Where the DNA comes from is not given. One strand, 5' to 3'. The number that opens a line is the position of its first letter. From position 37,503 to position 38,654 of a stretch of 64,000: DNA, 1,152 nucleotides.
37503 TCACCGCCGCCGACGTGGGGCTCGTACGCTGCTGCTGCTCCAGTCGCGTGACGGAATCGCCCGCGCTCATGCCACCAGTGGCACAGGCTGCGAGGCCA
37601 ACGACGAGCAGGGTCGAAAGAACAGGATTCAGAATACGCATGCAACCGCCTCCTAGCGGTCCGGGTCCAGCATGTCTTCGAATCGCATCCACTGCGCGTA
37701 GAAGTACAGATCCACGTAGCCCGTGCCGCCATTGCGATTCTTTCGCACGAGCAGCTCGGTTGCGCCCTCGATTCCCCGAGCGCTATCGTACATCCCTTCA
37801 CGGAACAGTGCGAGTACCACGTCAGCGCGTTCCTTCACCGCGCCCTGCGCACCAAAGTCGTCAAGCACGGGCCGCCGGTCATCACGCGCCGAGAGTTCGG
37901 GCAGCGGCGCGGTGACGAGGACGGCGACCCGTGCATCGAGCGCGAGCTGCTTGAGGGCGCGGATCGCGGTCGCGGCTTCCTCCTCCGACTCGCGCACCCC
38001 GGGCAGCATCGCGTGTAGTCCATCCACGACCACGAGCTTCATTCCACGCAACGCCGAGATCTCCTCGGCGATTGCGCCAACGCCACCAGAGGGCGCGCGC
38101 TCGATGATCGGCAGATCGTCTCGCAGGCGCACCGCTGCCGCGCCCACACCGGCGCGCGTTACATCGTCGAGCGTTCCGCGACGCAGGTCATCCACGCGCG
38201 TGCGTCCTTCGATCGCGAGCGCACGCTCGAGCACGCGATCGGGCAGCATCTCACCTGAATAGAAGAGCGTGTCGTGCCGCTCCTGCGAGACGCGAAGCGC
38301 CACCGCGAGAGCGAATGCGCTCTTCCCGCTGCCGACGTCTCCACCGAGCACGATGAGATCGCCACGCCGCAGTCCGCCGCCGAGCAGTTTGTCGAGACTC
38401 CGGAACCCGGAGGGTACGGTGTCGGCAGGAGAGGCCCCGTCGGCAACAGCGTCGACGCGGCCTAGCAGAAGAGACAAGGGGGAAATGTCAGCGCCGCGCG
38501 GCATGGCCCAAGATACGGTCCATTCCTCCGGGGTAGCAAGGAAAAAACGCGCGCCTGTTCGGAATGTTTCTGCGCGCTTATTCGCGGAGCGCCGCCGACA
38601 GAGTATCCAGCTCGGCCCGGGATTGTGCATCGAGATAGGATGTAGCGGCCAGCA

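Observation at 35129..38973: DnaB C-terminal-only ATPase co-operonic with a TPR/CsgG-like lipoprotein and an outer-membrane barrel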

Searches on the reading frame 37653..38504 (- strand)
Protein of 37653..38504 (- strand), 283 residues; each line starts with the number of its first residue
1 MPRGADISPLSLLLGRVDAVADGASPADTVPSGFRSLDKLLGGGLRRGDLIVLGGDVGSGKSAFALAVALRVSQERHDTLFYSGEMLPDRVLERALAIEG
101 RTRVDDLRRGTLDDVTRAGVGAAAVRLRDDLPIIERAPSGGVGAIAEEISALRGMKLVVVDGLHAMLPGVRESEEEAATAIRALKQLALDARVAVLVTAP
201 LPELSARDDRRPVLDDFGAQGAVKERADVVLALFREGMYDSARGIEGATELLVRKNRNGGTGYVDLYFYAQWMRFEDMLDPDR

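Call 3: search_protein_families(library=pfam, proteins=[window:37653-38504:-], max_evalue=0.1)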
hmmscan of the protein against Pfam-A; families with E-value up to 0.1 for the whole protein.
window:37653-38504:- (283 aa): 12 families
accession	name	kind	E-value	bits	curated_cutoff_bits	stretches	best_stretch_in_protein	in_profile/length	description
PF03796.21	DnaB_C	-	5.3e-40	137.9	27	1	30-277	2-255/255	DnaB-like helicase C terminal domain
PF13481.12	AAA_25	-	3.8e-15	56.5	27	1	26-198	11-187/195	AAA domain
PF06745.19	ATPase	-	4.1e-06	26.8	26.6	1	30-224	1-186/231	KaiC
PF13401.12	AAA_22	-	0.00036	21.3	27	1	49-184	6-107/130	AAA domain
PF00270.35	DEAD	-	0.0026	18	26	1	48-202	14-161/167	DEAD/DEAH box helicase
PF02110.20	HK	-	0.0036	17.2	27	0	205-256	74-125/247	Hydroxyethylthiazole kinase family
PF00154.27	RecA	-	0.019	14.9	27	1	27-96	30-100/262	recA bacterial DNA recombination protein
PF13191.12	AAA_16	-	0.047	14.6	32.6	1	37-184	12-155/167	AAA ATPase domain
PF02367.23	TsaE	-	0.052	13.9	26.6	1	37-70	10-43/128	Threonylcarbamoyl adenosine biosynthesis protein TsaE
PF08423.17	Rad51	-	0.061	13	22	0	31-71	9-51/244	Rad51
PF05729.18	NACHT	-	0.07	13.4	26.7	0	50-77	2-29/167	NACHT domain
PF02374.21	ArsA_ATPase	-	0.073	12.7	24.3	0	50-83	3-36/305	Anion-transporting ATPase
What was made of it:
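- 37653..38504 (-): 283-aa DnaB C-terminal-domain-only RecA-fold protein, starting at the DnaB linker region; Gemmatimonadales-specific DnaB paralogue. Pfam DnaB_C 5e-40 (call 3).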

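Call 4: search_protein_families(library=ncbifam, proteins=[window:37653-38504:-], max_evalue=0.1)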
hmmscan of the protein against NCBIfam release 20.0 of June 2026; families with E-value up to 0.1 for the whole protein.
window:37653-38504:- (283 aa): 34 families (the best 25 are shown)
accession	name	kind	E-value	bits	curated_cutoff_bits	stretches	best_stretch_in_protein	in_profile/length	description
TIGR00665.1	DnaB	equivalog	4.3e-39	134.5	385.25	1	26-278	174-433/435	replicative DNA helicase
TIGR03600.1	phage_DnaB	exception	1.9e-37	129.2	498.65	1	14-268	161-421/421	phage replicative helicase, DnaB family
NF004384.0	PRK05748.1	equivalog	3.5e-34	118.2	525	1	15-278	171-442/452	replicative DNA helicase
NF005852.0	PRK07773.1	equivalog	3.1e-32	111.8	780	2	15-222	185-398/886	replicative DNA helicase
NF040583.1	dnaB_SPI-7_type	exception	1.8e-30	106.4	655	1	28-278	175-434/434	SPI-7-type island replicative DNA helicase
NF006443.0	PRK08760.1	equivalog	1.2e-27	96.4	741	1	29-278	211-467/476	replicative DNA helicase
NF006306.0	PRK08506.1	equivalog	9.6e-27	93.7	596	2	30-241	175-392/472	replicative DNA helicase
NF006606.0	PRK09165.1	equivalog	3.6e-26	91.8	540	2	30-241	200-433/497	replicative DNA helicase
NF005424.0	PRK07004.1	equivalog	1e-25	90.2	834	1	9-278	172-451/460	replicative DNA helicase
NF005945.0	PRK08006.1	equivalog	2.1e-24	86.2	898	1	29-281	206-466/471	replicative DNA helicase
NF006458.0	PRK08840.1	equivalog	1.4e-23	83.3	884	1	29-280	199-458/464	replicative DNA helicase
NF005240.0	PRK06749.1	subfamily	4.2e-23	81.8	686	1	29-277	168-426/428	replicative DNA helicase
NF004109.0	PRK05595.1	equivalog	5.2e-23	81.4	737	1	17-277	171-437/444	replicative DNA helicase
NF005369.0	PRK06904.1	equivalog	1.7e-21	76.5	809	1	27-278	203-464/474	replicative DNA helicase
NF004967.0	PRK06321.1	equivalog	2e-16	60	751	1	23-277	202-464/472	replicative DNA helicase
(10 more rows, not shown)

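Call 7: find_homologous_proteins(query=window:37653-38504:-, max_evalue=1e-10)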
Query window:37653-38504:- (283 aa): 4155 proteins with E <= 1e-10 among 8000 candidates; the best 120 are listed.
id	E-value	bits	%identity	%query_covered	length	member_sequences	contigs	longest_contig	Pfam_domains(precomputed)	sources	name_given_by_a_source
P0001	6.3e-173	591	100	100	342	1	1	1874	PF06745.20,PF03796.22,PF13481.13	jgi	-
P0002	6.3e-167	572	97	100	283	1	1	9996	PF03796.22,PF13481.13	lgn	-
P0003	7.3e-166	568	96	100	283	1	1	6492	PF06745.20,PF03796.22,PF13481.13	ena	-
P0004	2.8e-165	566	95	100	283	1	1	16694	PF06745.20,PF03796.22,PF13481.13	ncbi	-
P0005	7.6e-165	565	95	100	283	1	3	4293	PF06745.20,PF03796.22,PF13481.13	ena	-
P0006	8.6e-165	565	96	100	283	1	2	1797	PF03796.22,PF13481.13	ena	-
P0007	2.3e-164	563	96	100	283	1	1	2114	PF06745.20,PF03796.22,PF13481.13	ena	-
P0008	2.5e-164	563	95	100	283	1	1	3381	PF06745.20,PF03796.22,PF13481.13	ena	-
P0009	2.8e-164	563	95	100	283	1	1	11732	PF06745.20,PF03796.22,PF13481.13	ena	-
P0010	2.8e-164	563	95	100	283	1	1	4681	PF06745.20,PF03796.22,PF13481.13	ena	-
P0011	4.9e-164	562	95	100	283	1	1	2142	PF06745.20,PF03796.22,PF13481.13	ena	-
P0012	7.3e-164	562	94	100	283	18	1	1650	PF06745.20,PF03796.22,PF13481.13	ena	-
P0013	2.1e-163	560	95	100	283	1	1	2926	PF03796.22,PF13481.13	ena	-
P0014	4.9e-163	559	94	100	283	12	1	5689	PF06745.20,PF03796.22,PF13481.13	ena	-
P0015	5.0e-163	559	95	100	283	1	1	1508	PF03796.22,PF13481.13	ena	-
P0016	5.3e-163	559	95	100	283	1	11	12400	PF06745.20,PF03796.22,PF13481.13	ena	-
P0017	1.1e-162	558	94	100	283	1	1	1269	PF06745.20,PF03796.22,PF13481.13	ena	-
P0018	4.4e-162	556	94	100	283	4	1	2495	PF06745.20,PF03796.22,PF13481.13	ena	-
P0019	7.4e-162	555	93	100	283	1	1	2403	PF06745.20,PF03796.22,PF13481.13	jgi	jgi:replicative DNA helicase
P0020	1.0e-161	555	94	100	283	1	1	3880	PF06745.20,PF03796.22,PF13481.13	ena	-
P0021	3.1e-161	553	94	100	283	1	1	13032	PF06745.20,PF03796.22,PF13481.13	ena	-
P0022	1.0e-160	551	92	100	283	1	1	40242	PF06745.20,PF03796.22,PF13481.13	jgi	jgi:replicative DNA helicase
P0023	2.9e-158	543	91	100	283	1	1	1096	PF06745.20,PF03796.22,PF13481.13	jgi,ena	-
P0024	6.5e-158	542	92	100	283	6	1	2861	PF06745.20,PF03796.22,PF13481.13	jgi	jgi:replicative DNA helicase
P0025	7.6e-158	542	90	100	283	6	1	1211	PF06745.20,PF03796.22,PF13481.13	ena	-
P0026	1.7e-157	541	90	100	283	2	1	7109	PF06745.20,PF03796.22,PF13481.13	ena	-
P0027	2.4e-157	540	92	100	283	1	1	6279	PF06745.20,PF03796.22,PF13481.13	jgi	-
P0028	2.6e-157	540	91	100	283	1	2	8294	PF06745.20,PF03796.22,PF13481.13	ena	-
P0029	3.3e-157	540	91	100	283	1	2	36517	PF06745.20,PF03796.22,PF13481.13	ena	-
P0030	4.3e-157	539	90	100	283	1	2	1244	PF06745.20,PF03796.22,PF13481.13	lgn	-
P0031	4.9e-157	539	91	100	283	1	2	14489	PF06745.20,PF03796.22,PF13481.13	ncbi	-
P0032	8.9e-157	538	90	100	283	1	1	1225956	PF06745.20,PF03796.22,PF13481.13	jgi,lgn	jgi:replicative DNA helicase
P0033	9.8e-157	538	90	100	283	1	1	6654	PF06745.20,PF03796.22,PF13481.13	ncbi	-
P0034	1.1e-156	538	90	100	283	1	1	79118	PF06745.20,PF03796.22,PF13481.13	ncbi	-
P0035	1.1e-156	538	90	100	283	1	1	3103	PF06745.20,PF03796.22,PF13481.13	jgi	-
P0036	1.5e-156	538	90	100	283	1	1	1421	PF06745.20,PF03796.22,PF13481.13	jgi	jgi:replicative DNA helicase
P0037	3.5e-156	536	92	100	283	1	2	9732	PF06745.20,PF03796.22,PF13481.13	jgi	jgi:replicative DNA helicase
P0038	4.8e-156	536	90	100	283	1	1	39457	PF06745.20,PF03796.22,PF13481.13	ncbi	ncbi:hypothetical protein BH11GEM1_BH11GEM1_11130 [soil metagenome]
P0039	5.5e-156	536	90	100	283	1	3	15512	PF06745.20,PF03796.22,PF13481.13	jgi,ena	jgi:replicative DNA helicase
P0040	6.5e-156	536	90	100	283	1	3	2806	PF06745.20,PF03796.22,PF13481.13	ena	-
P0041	7.5e-156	535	90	100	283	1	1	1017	PF06745.20,PF03796.22,PF13481.13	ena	-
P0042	9.6e-156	535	89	100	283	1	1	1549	PF06745.20,PF03796.22,PF13481.13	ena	-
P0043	9.6e-156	535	90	100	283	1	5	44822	PF06745.20,PF03796.22,PF13481.13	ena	-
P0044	1.2e-155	535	88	100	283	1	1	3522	PF06745.20,PF03796.22,PF13481.13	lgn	-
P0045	1.7e-155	534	89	100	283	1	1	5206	PF06745.20,PF03796.22,PF13481.13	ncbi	-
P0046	2.2e-155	534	89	100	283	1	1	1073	PF06745.20,PF03796.22,PF13481.13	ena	-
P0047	2.8e-155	533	89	100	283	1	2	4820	PF06745.20,PF03796.22,PF13481.13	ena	-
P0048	3.5e-155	533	89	100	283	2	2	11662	PF06745.20,PF03796.22,PF13481.13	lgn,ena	-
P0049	4.0e-155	533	90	100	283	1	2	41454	PF06745.20,PF03796.22,PF13481.13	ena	-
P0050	4.5e-155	533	89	100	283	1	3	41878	PF06745.20,PF03796.22,PF13481.13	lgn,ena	-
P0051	4.5e-155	533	89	100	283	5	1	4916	PF06745.20,PF03796.22,PF13481.13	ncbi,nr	ncbi:MAG: hypothetical protein JWL61_2158 [Gemmatimonadetes bacterium]|nr:hypothetical protein [Gemm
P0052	4.8e-155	533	89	100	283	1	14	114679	PF06745.20,PF03796.22,PF13481.13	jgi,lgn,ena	-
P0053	5.3e-155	533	89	100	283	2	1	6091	PF06745.20,PF03796.22,PF13481.13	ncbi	ncbi:MAG: DnaB-like helicase C-terminal domain-containing protein [bacterium]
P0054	7.9e-155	532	89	100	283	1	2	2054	PF06745.20,PF03796.22,PF13481.13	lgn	-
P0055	8.3e-155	532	90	100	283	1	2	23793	PF03796.22,PF13481.13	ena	-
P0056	8.3e-155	532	89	100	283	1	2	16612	PF06745.20,PF03796.22,PF13481.13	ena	-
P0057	9.4e-155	532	89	100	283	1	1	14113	PF06745.20,PF03796.22,PF13481.13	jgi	-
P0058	1.0e-154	532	88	100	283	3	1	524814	PF03796.22,PF13481.13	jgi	jgi:replicative DNA helicase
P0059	1.3e-154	531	89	100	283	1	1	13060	PF06745.20,PF03796.22,PF13481.13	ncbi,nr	ncbi:MAG: DnaB-like helicase C-terminal domain-containing protein [Polaromonas sp.]|nr:DnaB-like hel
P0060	1.5e-154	531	89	100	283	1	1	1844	PF06745.20,PF03796.22,PF13481.13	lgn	-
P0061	1.8e-154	531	89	100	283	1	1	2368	PF06745.20,PF03796.22,PF13481.13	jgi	jgi:replicative DNA helicase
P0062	1.9e-154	531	89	100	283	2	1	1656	PF06745.20,PF03796.22,PF00154.28,PF13481.13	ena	-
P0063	1.9e-154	531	89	100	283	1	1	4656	PF06745.20,PF03796.22,PF13481.13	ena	-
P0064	2.1e-154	531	89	100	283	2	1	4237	PF06745.20,PF03796.22,PF13481.13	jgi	jgi:replicative DNA helicase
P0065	2.3e-154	530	89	100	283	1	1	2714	PF06745.20,PF03796.22,PF13481.13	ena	-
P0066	2.8e-154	530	89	100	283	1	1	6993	PF06745.20,PF03796.22,PF13481.13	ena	-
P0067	3.1e-154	530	89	100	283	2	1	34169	PF06745.20,PF03796.22,PF13481.13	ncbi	-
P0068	3.3e-154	530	89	100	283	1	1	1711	PF06745.20,PF03796.22,PF13481.13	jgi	jgi:replicative DNA helicase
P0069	4.4e-154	530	88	100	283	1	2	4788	PF03796.22,PF13481.13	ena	-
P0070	4.5e-154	530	88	100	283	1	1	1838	PF06745.20,PF03796.22,PF13481.13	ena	-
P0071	9.0e-154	529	89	100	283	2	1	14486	PF06745.20,PF03796.22,PF13481.13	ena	-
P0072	9.4e-154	528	89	100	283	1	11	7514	PF06745.20,PF03796.22,PF13481.13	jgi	jgi:replicative DNA helicase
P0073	9.8e-154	528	88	100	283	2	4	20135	PF06745.20,PF03796.22,PF13481.13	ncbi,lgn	-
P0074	1.1e-153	528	89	100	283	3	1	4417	PF06745.20,PF03796.22,PF13481.13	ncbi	-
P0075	1.3e-153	528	89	100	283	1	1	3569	PF06745.20,PF03796.22,PF13481.13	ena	-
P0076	1.8e-153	528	89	100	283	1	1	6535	PF06745.20,PF03796.22,PF13481.13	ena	-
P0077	2.2e-153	527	88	100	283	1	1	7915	PF06745.20,PF03796.22,PF13481.13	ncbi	ncbi:MAG: DnaB-like helicase C-terminal domain-containing protein [Gemmatimonadaceae bacterium]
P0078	3.4e-153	527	89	100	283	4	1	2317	PF03796.22,PF13481.13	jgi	jgi:replicative DNA helicase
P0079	6.5e-153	526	88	100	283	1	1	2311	PF06745.20,PF03796.22,PF13481.13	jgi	jgi:replicative DNA helicase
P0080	7.0e-153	526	88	100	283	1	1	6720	PF06745.20,PF03796.22,PF13481.13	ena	-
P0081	9.2e-153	525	89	100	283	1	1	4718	PF03796.22,PF13481.13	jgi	jgi:replicative DNA helicase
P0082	1.2e-152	525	87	100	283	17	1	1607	PF06745.20,PF03796.22,PF13481.13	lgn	-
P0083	1.4e-152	525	88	100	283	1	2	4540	PF03796.22,PF13481.13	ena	-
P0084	2.3e-152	524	89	100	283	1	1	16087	PF03796.22,PF13481.13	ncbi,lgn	ncbi:MAG: DnaB-like helicase C-terminal domain-containing protein [bacterium]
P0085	2.8e-152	524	88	100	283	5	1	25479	PF03796.22,PF13481.13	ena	-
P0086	3.5e-152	523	87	100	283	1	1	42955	PF06745.20,PF03796.22,PF13481.13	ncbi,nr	ncbi:MAG: hypothetical protein JWM95_784 [Gemmatimonadetes bacterium]|nr:hypothetical protein [Gemma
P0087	3.6e-152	523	89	100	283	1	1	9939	PF06745.20,PF03796.22,PF13481.13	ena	-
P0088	7.2e-152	522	88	100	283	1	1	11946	PF06745.20,PF03796.22,PF13481.13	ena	-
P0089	1.6e-151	521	87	100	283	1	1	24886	PF06745.20,PF03796.22,PF13481.13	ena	-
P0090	3.4e-151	520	87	100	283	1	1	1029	PF03796.22,PF13481.13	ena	-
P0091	7.0e-151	519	87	100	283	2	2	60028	PF06745.20,PF03796.22,PF13481.13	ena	-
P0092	9.8e-151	519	88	100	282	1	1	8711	PF06745.20,PF03796.22,PF02110.21,PF13481.13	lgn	-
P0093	3.9e-150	517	86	100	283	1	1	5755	PF06745.20,PF03796.22,PF13481.13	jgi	jgi:replicative DNA helicase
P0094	5.9e-150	516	85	100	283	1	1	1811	PF06745.20,PF03796.22,PF13481.13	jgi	jgi:replicative DNA helicase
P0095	6.9e-150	516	86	100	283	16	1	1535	PF06745.20,PF03796.22,PF13481.13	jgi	jgi:replicative DNA helicase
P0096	6.9e-150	516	86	100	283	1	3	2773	PF06745.20,PF03796.22,PF00154.28,PF13481.13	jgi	jgi:replicative DNA helicase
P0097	7.3e-150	516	87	100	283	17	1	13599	PF06745.20,PF03796.22,PF13481.13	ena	-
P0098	7.7e-150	516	86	100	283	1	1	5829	PF06745.20,PF03796.22,PF00154.28,PF13481.13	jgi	jgi:replicative DNA helicase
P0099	1.3e-149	515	86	100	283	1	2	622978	PF06745.20,PF03796.22,PF00154.28,PF13481.13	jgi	jgi:replicative DNA helicase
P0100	1.3e-149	515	86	100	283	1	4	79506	PF06745.20,PF03796.22,PF13481.13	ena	-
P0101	1.3e-149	515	86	100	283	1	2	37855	PF06745.20,PF03796.22,PF13481.13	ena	-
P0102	2.5e-149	514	84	100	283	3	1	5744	PF06745.20,PF03796.22,PF13481.13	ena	-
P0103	3.6e-149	513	85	100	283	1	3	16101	PF06745.20,PF03796.22,PF13481.13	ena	-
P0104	6.4e-149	513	84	100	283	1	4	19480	PF06745.20,PF03796.22,PF13481.13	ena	-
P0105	7.9e-149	512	85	100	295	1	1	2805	PF06745.20,PF03796.22,PF00154.28,PF13481.13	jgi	jgi:replicative DNA helicase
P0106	1.1e-148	512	86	100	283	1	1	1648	PF06745.20,PF03796.22,PF00154.28,PF13481.13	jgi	jgi:replicative DNA helicase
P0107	1.9e-148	511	86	100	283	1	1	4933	PF03796.22,PF13481.13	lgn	-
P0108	2.2e-148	511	84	100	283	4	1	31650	PF06745.20,PF03796.22,PF00154.28,PF13481.13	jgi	jgi:replicative DNA helicase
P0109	2.6e-148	511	84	100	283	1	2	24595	PF03796.22,PF13481.13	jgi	jgi:replicative DNA helicase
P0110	2.8e-148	511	85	100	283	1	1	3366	PF06745.20,PF03796.22,PF13481.13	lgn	-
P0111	6.0e-148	509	84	100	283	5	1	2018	PF06745.20,PF03796.22,PF13481.13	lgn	-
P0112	7.5e-148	509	83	100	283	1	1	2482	PF06745.20,PF03796.22,PF13481.13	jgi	jgi:replicative DNA helicase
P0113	8.0e-148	509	84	100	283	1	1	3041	PF03796.22,PF13481.13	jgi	jgi:replicative DNA helicase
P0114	1.7e-147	508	84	100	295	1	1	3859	PF06745.20,PF03796.22,PF13481.13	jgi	jgi:replicative DNA helicase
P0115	2.0e-147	508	84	100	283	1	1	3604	PF06745.20,PF03796.22,PF13481.13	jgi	jgi:replicative DNA helicase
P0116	2.4e-147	507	84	100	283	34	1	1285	PF06745.20,PF03796.22,PF13481.13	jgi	jgi:replicative DNA helicase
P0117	3.2e-147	507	83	100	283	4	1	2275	PF06745.20,PF03796.22,PF13481.13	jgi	jgi:replicative DNA helicase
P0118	3.3e-147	507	84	100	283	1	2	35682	PF06745.20,PF03796.22,PF13481.13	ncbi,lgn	-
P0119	3.4e-147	507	84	100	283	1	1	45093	PF06745.20,PF03796.22,PF13481.13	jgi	jgi:replicative DNA helicase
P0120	3.5e-147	507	83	100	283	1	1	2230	PF06745.20,PF03796.22,PF13481.13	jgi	jgi:replicative DNA helicase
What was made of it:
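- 37653..38504 (-): Orthologues are 283 aa (call 7).
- Checked: The 283-aa ATG start is confirmed because the orthologues are almost uniformly 283 aa (call 7).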

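Call 8: find_related_loci(query=window:37653-38504:-, collection=genome_contigs, flank=10000)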
Query window:37653-38504:- (283 aa) in genome_contigs; peptide patterns used: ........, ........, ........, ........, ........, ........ (x = any residue, [..] = any of these).
599 stretches matched a pattern (row limit reached: there are more); 146 encode a relative of the query (tblastn E <= 1e-3); the best 80 are kept; 80 distinct loci.
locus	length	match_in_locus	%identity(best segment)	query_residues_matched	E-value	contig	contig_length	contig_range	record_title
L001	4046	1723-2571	94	1-283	3e-176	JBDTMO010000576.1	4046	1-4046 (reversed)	MAG: bacterium isolate cluster3_bin.128 NODE_135127_length_4046_cov_4.998747, whole genome shotgun sequence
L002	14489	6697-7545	91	1-283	4e-164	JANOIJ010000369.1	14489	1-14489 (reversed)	MAG: Gemmatimonadaceae bacterium isolate SOY_63_metabat_25 SOY_63_k141_4818779, whole genome shotgun sequence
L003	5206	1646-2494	89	1-283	5e-164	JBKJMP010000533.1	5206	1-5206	MAG: Gemmatimonadaceae bacterium isolate ant_bin.332 k117_4103035, whole genome shotgun sequence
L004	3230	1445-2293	89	1-283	1e-168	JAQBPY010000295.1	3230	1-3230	MAG: Gemmatimonadetes bacterium isolate RYN_359 scaffold_6620252, whole genome shotgun sequence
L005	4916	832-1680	89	1-283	2e-163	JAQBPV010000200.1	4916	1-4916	MAG: Gemmatimonadetes bacterium isolate RYN_356 scaffold_4339952, whole genome shotgun sequence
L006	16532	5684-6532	88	1-283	8e-160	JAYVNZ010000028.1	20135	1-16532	MAG: Gemmatimonadaceae bacterium isolate GL65_UP_concoct_61 GL65_UP_concoct_61_27, whole genome shotgun sequence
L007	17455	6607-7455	89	1-283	9e-160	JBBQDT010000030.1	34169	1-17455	MAG: Gemmatimonadales bacterium isolate Co_metawrap_1148 Cmw_1148_k141_29051673_length_34169_cov_10.0000, whole genome s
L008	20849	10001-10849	90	1-283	2e-159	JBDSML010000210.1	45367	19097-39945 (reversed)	MAG: Gemmatimonadaceae bacterium isolate cluster1_bin.392 k127_3951032, whole genome shotgun sequence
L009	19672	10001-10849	89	1-283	4e-159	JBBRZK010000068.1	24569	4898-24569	MAG: Gemmatimonadales bacterium isolate metawrap_la5_38 metawrap_la5_38_K_243876_L_24569_cov_23.9964, whole genome shotg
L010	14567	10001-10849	88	1-283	3e-159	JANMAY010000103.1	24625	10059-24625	MAG: Gemmatimonadaceae bacterium isolate OTE_1_metabat_460 OTE_1_k141_2812167, whole genome shotgun sequence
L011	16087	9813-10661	89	1-283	3e-158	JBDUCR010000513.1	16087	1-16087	MAG: bacterium isolate cluster4_bin.51 NODE_7588_length_16087_cov_19.888036, whole genome shotgun sequence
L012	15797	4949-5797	87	1-283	2e-156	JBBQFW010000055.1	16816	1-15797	MAG: Gemmatimonadales bacterium isolate Co_metawrap_998 Cmw_998_k141_20484871_length_16816_cov_11.9947, whole genome sho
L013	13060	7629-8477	89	1-283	2e-155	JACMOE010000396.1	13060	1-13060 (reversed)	MAG: Gemmatimonadaceae bacterium isolate LF-bin-215 FL-bin-215-contig-k141_1512170, whole genome shotgun sequence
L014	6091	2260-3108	89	1-283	6e-155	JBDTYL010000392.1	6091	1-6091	MAG: bacterium isolate cluster4_bin.139 NODE_46942_length_6091_cov_7.432903, whole genome shotgun sequence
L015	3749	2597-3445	84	1-283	2e-158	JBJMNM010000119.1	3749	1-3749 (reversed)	MAG: Gemmatimonadaceae bacterium isolate H1_18_all_fractions_conc_24_68_16 k255_1149451, whole genome shotgun sequence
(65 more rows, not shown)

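Call 18: search_protein_representatives(protein=window:37653-38504:-)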
Query: 283 residues. Proteins with E-value up to 0.001 (for the whole library): 51099; up to 1e-10: 23403; up to 1e-30: 65. The best 150 are listed.
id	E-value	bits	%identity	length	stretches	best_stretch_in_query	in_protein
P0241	2.1e-83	296.2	80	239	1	89-266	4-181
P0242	6.3e-79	281.5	78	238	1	108-283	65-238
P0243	2.8e-78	279.3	54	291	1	8-282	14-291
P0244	3.1e-70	253.0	52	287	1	13-280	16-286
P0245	3.4e-68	246.3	49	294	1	18-283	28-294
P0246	1.4e-65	237.7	54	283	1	1-226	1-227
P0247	3.1e-63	230.0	56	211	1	74-283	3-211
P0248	4.8e-59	216.3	52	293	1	8-280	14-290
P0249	1.8e-58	214.4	54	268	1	4-211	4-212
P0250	8.3e-57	209.0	68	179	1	1-166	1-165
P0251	4.1e-56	206.7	47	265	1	27-281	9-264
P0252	5.6e-56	206.2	65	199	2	173-283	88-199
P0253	1.1e-55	205.3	50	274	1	18-282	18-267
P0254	3.2e-55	203.7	49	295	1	2-281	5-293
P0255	2.5e-52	194.2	54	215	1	2-213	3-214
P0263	3.1e-44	167.7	42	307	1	11-283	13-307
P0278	1.1e-36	143.0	42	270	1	29-279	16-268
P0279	1.8e-36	142.3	41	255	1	29-279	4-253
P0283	3.0e-35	138.2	34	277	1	6-280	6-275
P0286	5.2e-35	137.5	38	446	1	14-281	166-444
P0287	6.8e-35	137.1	42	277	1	26-278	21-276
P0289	2.0e-34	135.5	40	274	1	29-282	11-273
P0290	2.3e-34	135.4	40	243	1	30-280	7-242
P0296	5.1e-32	127.7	38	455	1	30-279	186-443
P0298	2.0e-31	125.7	37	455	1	10-279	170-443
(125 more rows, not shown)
